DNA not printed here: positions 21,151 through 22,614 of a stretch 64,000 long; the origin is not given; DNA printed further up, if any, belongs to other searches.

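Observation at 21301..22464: RelA/SpoT synthetase domain with intact catalytic motifs and unexplained N- and C-terminal extensions (fused toxSAS/CapRel-like architecture?)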

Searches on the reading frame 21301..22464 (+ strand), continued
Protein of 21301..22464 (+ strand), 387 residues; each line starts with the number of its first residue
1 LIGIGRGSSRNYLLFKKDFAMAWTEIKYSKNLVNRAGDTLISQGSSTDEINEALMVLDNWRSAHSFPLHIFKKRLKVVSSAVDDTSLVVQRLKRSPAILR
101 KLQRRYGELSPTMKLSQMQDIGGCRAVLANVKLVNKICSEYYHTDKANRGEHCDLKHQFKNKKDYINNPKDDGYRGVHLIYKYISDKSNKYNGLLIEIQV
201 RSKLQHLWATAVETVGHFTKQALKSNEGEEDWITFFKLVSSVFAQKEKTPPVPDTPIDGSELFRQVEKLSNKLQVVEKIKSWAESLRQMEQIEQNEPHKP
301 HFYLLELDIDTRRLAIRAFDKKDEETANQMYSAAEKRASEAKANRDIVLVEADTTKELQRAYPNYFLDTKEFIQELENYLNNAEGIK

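Call 11: find_homologous_proteins(query=window:21361-22461:+, max_evalue=0.00001)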
Query window:21361-22461:+ (367 aa): 6098 proteins with E <= 0.00001 among 8000 candidates; the best 120 are listed.
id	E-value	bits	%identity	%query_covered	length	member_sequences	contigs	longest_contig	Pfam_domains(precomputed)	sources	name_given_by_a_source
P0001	1.6e-242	821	100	100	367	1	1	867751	PF04607.24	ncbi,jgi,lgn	ncbi:MAG: RelA/SpoT domain-containing protein [Patescibacteria group bacterium]|jgi:ppGpp synthetase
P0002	2.1e-167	574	70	98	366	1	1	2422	PF04607.24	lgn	-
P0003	6.5e-164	563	70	99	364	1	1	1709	PF04607.24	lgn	-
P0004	2.4e-157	541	66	100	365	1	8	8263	PF04607.24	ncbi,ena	-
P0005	1.7e-156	539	67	98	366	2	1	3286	PF04607.24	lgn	-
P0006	1.4e-155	536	67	98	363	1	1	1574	PF04607.24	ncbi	-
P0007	2.4e-155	535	66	100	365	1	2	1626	PF04607.24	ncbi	-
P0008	3.1e-155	534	67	98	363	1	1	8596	PF04607.24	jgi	-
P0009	1.0e-154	533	66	99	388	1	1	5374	PF04607.24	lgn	-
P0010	1.5e-154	532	66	98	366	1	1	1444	PF04607.24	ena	-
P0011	3.7e-154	531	66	99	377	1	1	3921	PF04607.24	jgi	jgi:ppGpp synthetase/RelA/SpoT-type nucleotidyltranferase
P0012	1.0e-153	529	65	98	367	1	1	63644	PF04607.24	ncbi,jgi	-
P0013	1.1e-152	526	66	99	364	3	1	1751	PF04607.24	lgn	-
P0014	2.5e-152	525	66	99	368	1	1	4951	PF04607.24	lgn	-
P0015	3.0e-152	525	66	99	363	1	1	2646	PF04607.24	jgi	jgi:ppGpp synthetase/RelA/SpoT-type nucleotidyltranferase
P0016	5.7e-150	517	65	99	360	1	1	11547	PF04607.24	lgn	-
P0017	5.8e-148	511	64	96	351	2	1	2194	PF04607.24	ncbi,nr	ncbi:MAG: RelA/SpoT domain-containing protein, partial [Nanoarchaeota archaeon]|nr:RelA/SpoT domain-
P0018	3.0e-146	505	63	98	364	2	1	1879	PF04607.24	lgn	-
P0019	1.3e-144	500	63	99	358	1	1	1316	PF04607.24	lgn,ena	-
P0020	9.6e-142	490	63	98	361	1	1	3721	PF04607.24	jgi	jgi:ppGpp synthetase/RelA/SpoT-type nucleotidyltranferase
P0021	2.0e-141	489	63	99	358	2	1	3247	PF04607.24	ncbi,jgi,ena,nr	ncbi:RelA/SpoT domain-containing protein [bacterium]|nr:RelA/SpoT domain-containing protein [bacteri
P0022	1.3e-137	476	58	98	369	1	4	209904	PF04607.24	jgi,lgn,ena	-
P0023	1.4e-134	467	66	87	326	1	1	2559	PF04607.24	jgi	jgi:ppGpp synthetase/RelA/SpoT-type nucleotidyltranferase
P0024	5.0e-133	461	60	99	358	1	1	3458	PF04607.24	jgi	jgi:ppGpp synthetase/RelA/SpoT-type nucleotidyltranferase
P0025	7.9e-127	441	56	99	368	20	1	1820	PF04607.24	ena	-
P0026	6.8e-122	425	56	98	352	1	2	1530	PF04607.24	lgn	-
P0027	1.9e-121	423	56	99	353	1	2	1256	PF04607.24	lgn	-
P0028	7.5e-120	418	56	98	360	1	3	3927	PF04607.24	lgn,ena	-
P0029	1.8e-119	417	56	98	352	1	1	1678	PF04607.24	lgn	-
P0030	3.8e-119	416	55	98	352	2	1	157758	PF04607.24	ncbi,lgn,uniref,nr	ncbi:MAG: RelA/SpoT domain-containing protein [Candidatus Sungbacteria bacterium]|uniref:RelA/SpoT d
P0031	7.0e-119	415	54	99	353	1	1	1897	PF04607.24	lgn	-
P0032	7.6e-119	415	55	98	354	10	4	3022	PF04607.24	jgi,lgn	jgi:ppGpp synthetase/RelA/SpoT-type nucleotidyltranferase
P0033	2.3e-118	413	55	99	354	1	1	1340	PF04607.24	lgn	-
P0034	5.2e-118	412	55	99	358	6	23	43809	PF04607.24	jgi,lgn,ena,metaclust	metaclust:\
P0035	9.6e-118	411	55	98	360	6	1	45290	PF04607.24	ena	-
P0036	3.2e-117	409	54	98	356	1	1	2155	PF04607.24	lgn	-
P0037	3.3e-117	409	54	98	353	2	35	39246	PF04607.24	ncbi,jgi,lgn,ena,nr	ncbi:MAG: hypothetical protein A3J06_01295 [Candidatus Moranbacteria bacterium RIFCSPLOWO2_02_FULL_4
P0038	3.4e-117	409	55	98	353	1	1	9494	PF04607.24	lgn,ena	-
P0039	5.3e-117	409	56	98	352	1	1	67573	PF04607.24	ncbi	-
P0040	1.4e-116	407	54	98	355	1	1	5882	PF04607.24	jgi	jgi:ppGpp synthetase/RelA/SpoT-type nucleotidyltranferase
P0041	2.9e-116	406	54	97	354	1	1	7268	PF04607.24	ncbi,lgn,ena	-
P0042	5.7e-116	405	54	97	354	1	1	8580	PF04607.24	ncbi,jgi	jgi:ppGpp synthetase/RelA/SpoT-type nucleotidyltranferase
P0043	6.8e-116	405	52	99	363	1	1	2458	PF04607.24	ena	-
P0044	2.1e-115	404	53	98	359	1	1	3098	PF04607.24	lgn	-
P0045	2.5e-115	403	52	98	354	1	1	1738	PF04607.24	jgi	-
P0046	2.5e-115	403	55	98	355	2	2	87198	PF04607.24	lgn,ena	-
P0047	2.7e-115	403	54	98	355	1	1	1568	PF04607.24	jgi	jgi:putative GTP pyrophosphokinase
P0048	3.6e-115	403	54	98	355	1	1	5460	PF04607.24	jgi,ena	-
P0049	5.3e-115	402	53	98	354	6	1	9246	PF04607.24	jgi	jgi:ppGpp synthetase/RelA/SpoT-type nucleotidyltranferase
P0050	6.7e-115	402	52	98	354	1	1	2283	PF04607.24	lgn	-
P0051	9.6e-115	401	52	99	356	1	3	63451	PF04607.24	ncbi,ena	-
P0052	1.2e-114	401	53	98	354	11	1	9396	PF04607.24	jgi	jgi:ppGpp synthetase/RelA/SpoT-type nucleotidyltranferase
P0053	2.1e-114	400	54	99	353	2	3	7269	PF04607.24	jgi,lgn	jgi:ppGpp synthetase/RelA/SpoT-type nucleotidyltranferase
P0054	3.2e-114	400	54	99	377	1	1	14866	PF04607.24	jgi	jgi:putative GTP pyrophosphokinase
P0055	5.3e-114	399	53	98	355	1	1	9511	PF04607.24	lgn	-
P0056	5.5e-114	399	53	98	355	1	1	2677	PF04607.24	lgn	-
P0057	5.9e-114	399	54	99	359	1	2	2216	PF04607.24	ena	-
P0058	9.0e-114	398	52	98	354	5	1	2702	PF04607.24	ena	-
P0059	1.0e-113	398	52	98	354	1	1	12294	PF04607.24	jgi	jgi:hypothetical protein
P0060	1.1e-113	398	52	98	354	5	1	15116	PF04607.24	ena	-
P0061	1.6e-113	397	52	99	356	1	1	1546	PF04607.24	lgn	-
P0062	1.6e-113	397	53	99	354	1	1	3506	PF04607.24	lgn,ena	-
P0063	2.1e-113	397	54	99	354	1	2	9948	PF04607.24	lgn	-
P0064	2.2e-113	397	54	99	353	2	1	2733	PF04607.24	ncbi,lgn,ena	-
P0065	2.5e-113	397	52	98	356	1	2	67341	PF04607.24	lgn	-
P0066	4.0e-113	396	55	97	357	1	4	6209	PF04607.24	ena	-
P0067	4.4e-113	396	53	99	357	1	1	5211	PF04607.24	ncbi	-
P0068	8.1e-113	395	53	98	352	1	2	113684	PF04607.24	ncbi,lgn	-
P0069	1.1e-112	395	53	98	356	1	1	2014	PF04607.24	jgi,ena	-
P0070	1.1e-112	395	54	97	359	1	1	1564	PF04607.24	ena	-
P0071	1.2e-112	394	54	99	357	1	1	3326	PF04607.24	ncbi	-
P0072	1.4e-112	394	55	99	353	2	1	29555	PF04607.24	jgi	jgi:ppGpp synthetase/RelA/SpoT-type nucleotidyltranferase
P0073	1.5e-112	394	52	98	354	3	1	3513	PF04607.24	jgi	jgi:ppGpp synthetase/RelA/SpoT-type nucleotidyltranferase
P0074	1.5e-112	394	53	99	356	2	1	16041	PF04607.24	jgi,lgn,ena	-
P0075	1.9e-112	394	54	98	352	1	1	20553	PF04607.24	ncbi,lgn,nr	ncbi:MAG: RelA/SpoT domain-containing protein [Candidatus Komeilibacteria bacterium]|nr:RelA/SpoT do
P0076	1.9e-112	394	53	98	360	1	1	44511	PF04607.24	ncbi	-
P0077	2.1e-112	394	53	98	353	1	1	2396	PF04607.24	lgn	-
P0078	2.1e-112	394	52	98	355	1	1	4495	PF04607.24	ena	-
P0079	2.3e-112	393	52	98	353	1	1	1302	PF04607.24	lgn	-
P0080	2.4e-112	393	53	99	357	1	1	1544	PF04607.24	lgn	-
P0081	2.6e-112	393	52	98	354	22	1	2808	PF04607.24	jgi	jgi:ppGpp synthetase/RelA/SpoT-type nucleotidyltranferase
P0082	2.6e-112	393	53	98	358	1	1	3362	PF04607.24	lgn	-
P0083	3.2e-112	393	52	98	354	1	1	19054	PF04607.24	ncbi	-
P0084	3.3e-112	393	51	98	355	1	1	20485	PF04607.24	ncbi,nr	ncbi:TPA: RelA/SpoT domain-containing protein [Candidatus Micrarchaeota archaeon]|nr:RelA/SpoT domai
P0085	3.7e-112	393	55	96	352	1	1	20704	PF04607.24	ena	-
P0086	4.1e-112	393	53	97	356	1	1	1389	PF04607.24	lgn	-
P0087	4.1e-112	393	54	97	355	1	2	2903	PF04607.24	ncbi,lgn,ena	ncbi:MAG: RelA/SpoT domain-containing protein [Nanoarchaeota archaeon]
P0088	4.1e-112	393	54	97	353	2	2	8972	PF04607.24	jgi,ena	-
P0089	4.4e-112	393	51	98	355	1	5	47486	PF04607.24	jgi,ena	-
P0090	4.5e-112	393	54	97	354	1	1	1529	PF04607.24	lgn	-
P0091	4.8e-112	392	53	98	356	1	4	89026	PF04607.24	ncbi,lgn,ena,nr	ncbi:MAG TPA: (p)ppGpp synthetase [Candidatus Pacearchaeota archaeon]|nr:GTP pyrophosphokinase YjbM 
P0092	5.4e-112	392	54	99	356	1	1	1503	PF04607.24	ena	-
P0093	5.6e-112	392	55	96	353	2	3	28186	PF04607.24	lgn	-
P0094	6.2e-112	392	53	97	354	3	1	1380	PF04607.24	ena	-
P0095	6.9e-112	392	54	97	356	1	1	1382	PF04607.24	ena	-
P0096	7.1e-112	392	53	99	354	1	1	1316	PF04607.24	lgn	-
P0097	7.4e-112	392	55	96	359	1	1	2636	PF04607.24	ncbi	-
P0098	7.4e-112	392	53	98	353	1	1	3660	PF04607.24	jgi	jgi:ppGpp synthetase/RelA/SpoT-type nucleotidyltranferase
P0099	7.6e-112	392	52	98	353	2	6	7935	PF04607.24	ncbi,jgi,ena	-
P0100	8.0e-112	392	53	99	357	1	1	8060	PF04607.24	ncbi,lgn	-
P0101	8.3e-112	392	52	97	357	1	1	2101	PF04607.24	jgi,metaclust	metaclust:\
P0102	8.8e-112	392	53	98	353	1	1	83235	PF04607.24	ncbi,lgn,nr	ncbi:MAG: RelA/SpoT domain-containing protein [Candidatus Buchananbacteria bacterium]|nr:RelA/SpoT d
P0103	1.0e-111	391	52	97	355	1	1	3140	PF04607.24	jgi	-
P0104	1.2e-111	391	52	98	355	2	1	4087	PF04607.24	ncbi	-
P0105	1.2e-111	391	53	97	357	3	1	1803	PF04607.24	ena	-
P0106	1.5e-111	391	53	98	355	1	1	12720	PF04607.24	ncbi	-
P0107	1.5e-111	391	53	98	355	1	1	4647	PF04607.24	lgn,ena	-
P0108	2.2e-111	390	53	97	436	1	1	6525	PF04607.24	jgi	jgi:ppGpp synthetase/RelA/SpoT-type nucleotidyltranferase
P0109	2.6e-111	390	53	96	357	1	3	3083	PF04607.24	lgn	-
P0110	2.6e-111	390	53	99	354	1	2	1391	PF04607.24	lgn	-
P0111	2.7e-111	390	52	98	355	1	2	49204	PF04607.24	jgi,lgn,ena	-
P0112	2.8e-111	390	53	98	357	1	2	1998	PF04607.24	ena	-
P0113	3.3e-111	390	52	97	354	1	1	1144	PF04607.24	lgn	-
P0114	3.9e-111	389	53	98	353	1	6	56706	PF04607.24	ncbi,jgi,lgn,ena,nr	ncbi:MAG: RelA/SpoT domain protein [Parcubacteria group bacterium GW2011_GWB1_40_14]|nr:MAG: RelA/Sp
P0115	5.0e-111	389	53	98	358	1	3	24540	PF04607.24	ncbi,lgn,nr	ncbi:RelA/SpoT domain-containing protein [Candidatus Woesearchaeota archaeon]|nr:RelA/SpoT domain-co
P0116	5.2e-111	389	53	98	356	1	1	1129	PF04607.24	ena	-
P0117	5.2e-111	389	54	99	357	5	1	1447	PF04607.24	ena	-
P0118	5.4e-111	389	53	98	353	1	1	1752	PF04607.24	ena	-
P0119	5.8e-111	389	53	98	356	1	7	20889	PF04607.24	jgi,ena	-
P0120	7.1e-111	389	53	98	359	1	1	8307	PF04607.24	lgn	-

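Call 13: find_encoding_contigs(protein=P0001, flank=10000, max_places=3)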
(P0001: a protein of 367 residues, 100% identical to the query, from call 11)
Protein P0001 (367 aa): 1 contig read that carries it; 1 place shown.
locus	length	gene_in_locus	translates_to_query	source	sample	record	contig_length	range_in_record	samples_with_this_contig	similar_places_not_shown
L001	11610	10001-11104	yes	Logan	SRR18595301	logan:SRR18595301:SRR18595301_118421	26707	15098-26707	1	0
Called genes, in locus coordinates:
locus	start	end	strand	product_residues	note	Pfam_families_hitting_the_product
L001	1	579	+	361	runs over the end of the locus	PF12698:ABC2_membrane_3, PF01061:ABC2_membrane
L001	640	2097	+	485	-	-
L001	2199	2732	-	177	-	-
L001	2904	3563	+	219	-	-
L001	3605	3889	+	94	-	-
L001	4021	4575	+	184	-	PF00117:GATase, PF07722:Peptidase_C26 (weak)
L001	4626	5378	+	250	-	-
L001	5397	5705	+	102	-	-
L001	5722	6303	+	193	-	PF06821:Ser_hydrolase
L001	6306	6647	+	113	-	-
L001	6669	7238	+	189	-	PF01966:HD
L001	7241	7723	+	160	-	PF00293:NUDIX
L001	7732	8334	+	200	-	PF03575:Peptidase_S51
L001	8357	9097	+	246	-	-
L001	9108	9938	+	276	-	PF01370:Epimerase, PF02719:Polysacc_synt_2, PF04321:RmlD_sub_bind, PF07993:NAD_binding_4 (faint), PF16363:GDP_Man_Dehyd (weak)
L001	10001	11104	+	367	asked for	PF04607:RelA_SpoT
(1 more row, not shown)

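Call 24: predict_structure(alignment_id=A1)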
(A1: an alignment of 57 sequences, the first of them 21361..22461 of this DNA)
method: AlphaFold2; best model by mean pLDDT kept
length: 367 residues; sequences in the alignment: 57
mean_pLDDT: 85.2   pTM: 0.79
mean pLDDT of the five models: 85.2, 83.8, 81.8, 80.4, 78.9
residues with pLDDT >= 90: 181; 70-90: 135; 50-70: 48; < 50: 3
segments of 3 or more residues with pLDDT < 50: none
pLDDT, mean of each block of 10 residues (from residue 1): 86 96 91 93 92 93 92 85 82 90 93 96 88 90 96 94 88 94 93 76 65 93 96 95 95 87 61 59 79 79 82 81 79 69 64 90 62
secondary structure, 60 per line:
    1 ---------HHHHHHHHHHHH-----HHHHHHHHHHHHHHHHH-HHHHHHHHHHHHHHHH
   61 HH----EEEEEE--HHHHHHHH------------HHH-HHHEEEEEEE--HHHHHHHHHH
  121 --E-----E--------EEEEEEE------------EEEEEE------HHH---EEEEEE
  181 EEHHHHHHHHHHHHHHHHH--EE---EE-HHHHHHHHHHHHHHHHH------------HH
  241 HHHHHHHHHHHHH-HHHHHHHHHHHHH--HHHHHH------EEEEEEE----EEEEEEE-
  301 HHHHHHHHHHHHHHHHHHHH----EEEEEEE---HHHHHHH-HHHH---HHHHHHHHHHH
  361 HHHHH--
elements in order: H10-21 H27-43 H45-62 E67-72 H75-82 E102-108 H111-120 E138-144 E157-162 E175-182 H183-199 H210-226 H239-253 H255-267 H270-275 E282-288 E293-299 H301-320 E325-331 H335-341 H343-346 H350-365

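Call 28: fold_search(model_id=the predicted structure, library=pdb)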
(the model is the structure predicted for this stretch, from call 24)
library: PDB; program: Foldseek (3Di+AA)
matches with E <= 10: 320; with E <= 0.001: 47
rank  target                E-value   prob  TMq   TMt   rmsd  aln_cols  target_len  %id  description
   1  7ztb_B                1.9e-23  1.00  0.64  0.69   9.8       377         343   28  Structure of the Salmonella tRNA pyrophosphokinase CapRel (released 2022-11-23)
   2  9erv_A                2.6e-22  1.00  0.64  0.69  10.5       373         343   28  Structure of Salmonella CapRel bound to Bas11 Gp54 (released 2024-11-06)
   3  7ztb_A                3.6e-22  1.00  0.65  0.69   9.5       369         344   28  Structure of the Salmonella tRNA pyrophosphokinase CapRel (released 2022-11-23)
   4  5dec_D                1.9e-08  1.00  0.34  0.62   9.6       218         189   20  Crystal structure of the small alarmone synthetase 1 from Bacillus subtilis (released 2015-10-28)
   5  6fgx_A                2.5e-08  1.00  0.35  0.61   5.5       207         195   19  Crystal structure of the small alarmone synthethase 2 from Staphylococcus aureus bound to AMPCPP (released 2018-02-07)
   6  5dec_B                3.3e-08  1.00  0.36  0.63   9.3       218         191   22  Crystal structure of the small alarmone synthetase 1 from Bacillus subtilis (released 2015-10-28)
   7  5ded_C                4.1e-08  1.00  0.39  0.71   4.3       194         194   20  Crystal structure of the small alarmone synthethase 1 from Bacillus subtilis bound to its product pppGpp (released 2015-10-28)
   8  5ded_H                4.6e-08  1.00  0.40  0.72   3.6       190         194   21  Crystal structure of the small alarmone synthethase 1 from Bacillus subtilis bound to its product pppGpp (released 2015-10-28)
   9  6ewz_B                5.8e-08  1.00  0.36  0.61   5.5       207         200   20  Crystal structure of RelP (SAS2) from Staphylococcus aureus bound to AMPCPP and GTP in the pre-catalytic state (released 2018-01-24)
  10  5ded_F                6.1e-08  1.00  0.36  0.63   5.4       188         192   20  Crystal structure of the small alarmone synthethase 1 from Bacillus subtilis bound to its product pppGpp (released 2015-10-28)
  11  6fgj_A                6.8e-08  1.00  0.35  0.61   5.3       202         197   21  Crystal structure of the small alarmone synthethase 2 from Staphylococcus aureus (released 2018-02-07)
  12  6ewz_A                6.8e-08  1.00  0.36  0.60   5.6       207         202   20  Crystal structure of RelP (SAS2) from Staphylococcus aureus bound to AMPCPP and GTP in the pre-catalytic state (released 2018-01-24)
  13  5dec_A                7.7e-08  1.00  0.37  0.68   4.2       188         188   21  Crystal structure of the small alarmone synthetase 1 from Bacillus subtilis (released 2015-10-28)
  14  5ded_E                8.6e-08  1.00  0.37  0.68   4.1       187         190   21  Crystal structure of the small alarmone synthethase 1 from Bacillus subtilis bound to its product pppGpp (released 2015-10-28)
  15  6fgj_B                8.6e-08  1.00  0.35  0.59   5.7       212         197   22  Crystal structure of the small alarmone synthethase 2 from Staphylococcus aureus (released 2018-02-07)
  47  8pu3_C                6.9e-04  1.00  0.27  0.44   6.6       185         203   17  Complex of the toxin/antitoxin FaRel2/ATfaRel2 (released 2024-07-24)
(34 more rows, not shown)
